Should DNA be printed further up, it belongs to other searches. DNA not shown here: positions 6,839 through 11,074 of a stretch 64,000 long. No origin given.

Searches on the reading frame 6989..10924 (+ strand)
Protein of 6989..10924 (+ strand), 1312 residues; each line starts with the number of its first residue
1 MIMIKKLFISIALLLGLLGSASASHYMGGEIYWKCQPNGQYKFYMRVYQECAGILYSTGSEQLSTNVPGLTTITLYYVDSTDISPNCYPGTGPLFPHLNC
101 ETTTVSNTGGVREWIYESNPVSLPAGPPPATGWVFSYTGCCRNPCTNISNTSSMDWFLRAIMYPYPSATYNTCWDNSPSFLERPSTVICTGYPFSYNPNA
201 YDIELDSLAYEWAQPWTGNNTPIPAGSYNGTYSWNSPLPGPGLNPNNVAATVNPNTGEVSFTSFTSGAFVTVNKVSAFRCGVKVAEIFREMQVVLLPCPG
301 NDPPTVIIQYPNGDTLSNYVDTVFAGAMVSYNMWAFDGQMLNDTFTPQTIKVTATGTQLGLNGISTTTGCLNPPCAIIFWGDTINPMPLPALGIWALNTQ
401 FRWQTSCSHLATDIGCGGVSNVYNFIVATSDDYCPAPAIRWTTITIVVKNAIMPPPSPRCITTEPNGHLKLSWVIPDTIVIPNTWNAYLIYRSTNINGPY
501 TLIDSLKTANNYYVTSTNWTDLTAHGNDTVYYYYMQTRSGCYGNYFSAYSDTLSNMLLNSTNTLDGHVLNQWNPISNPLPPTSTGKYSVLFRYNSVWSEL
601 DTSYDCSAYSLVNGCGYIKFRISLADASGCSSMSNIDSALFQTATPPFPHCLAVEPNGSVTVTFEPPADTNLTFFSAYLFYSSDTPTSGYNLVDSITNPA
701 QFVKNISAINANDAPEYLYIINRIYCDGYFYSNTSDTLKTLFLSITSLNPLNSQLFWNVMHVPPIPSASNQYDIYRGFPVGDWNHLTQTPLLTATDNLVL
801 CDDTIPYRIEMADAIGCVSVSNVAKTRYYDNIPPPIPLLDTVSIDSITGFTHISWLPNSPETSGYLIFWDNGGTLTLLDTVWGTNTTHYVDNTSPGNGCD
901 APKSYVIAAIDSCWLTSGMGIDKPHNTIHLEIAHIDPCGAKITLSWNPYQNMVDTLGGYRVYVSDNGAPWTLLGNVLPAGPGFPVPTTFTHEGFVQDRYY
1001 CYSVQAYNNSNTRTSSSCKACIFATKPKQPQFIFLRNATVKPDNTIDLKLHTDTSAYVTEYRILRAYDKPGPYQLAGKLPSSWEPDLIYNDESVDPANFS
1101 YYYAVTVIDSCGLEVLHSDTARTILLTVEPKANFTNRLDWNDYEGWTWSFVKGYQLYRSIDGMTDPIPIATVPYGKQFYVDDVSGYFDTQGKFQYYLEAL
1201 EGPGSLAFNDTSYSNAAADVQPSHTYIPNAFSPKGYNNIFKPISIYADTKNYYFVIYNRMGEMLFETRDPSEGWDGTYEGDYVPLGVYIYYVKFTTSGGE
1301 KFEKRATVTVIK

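Call 3: search_protein_families(library=pfam, proteins=[window:6989-10924:+], max_evalue=0.1)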
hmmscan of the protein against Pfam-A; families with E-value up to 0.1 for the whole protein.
window:6989-10924:+ (1312 aa): 2 families
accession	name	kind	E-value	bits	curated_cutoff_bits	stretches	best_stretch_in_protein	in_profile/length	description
PF13585.12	CHU_C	-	4e-11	43.3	27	1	1227-1301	3-79/86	CHU_C Type IX secretion signal domain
PF00041.27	fn3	-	0.0023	18.6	25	1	941-1012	15-74/84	Fibronectin type III domain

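Call 4: search_protein_families(library=ncbifam, proteins=[window:6989-10924:+], max_evalue=0.1)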
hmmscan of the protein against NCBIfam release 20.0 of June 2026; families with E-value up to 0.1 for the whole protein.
window:6989-10924:+ (1312 aa): 1 family
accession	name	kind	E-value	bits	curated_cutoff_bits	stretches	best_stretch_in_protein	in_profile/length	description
TIGR04131.1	Bac_Flav_CTERM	domain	4.3e-09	36.4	35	1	1227-1300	3-75/85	T9SS type B sorting domain-containing protein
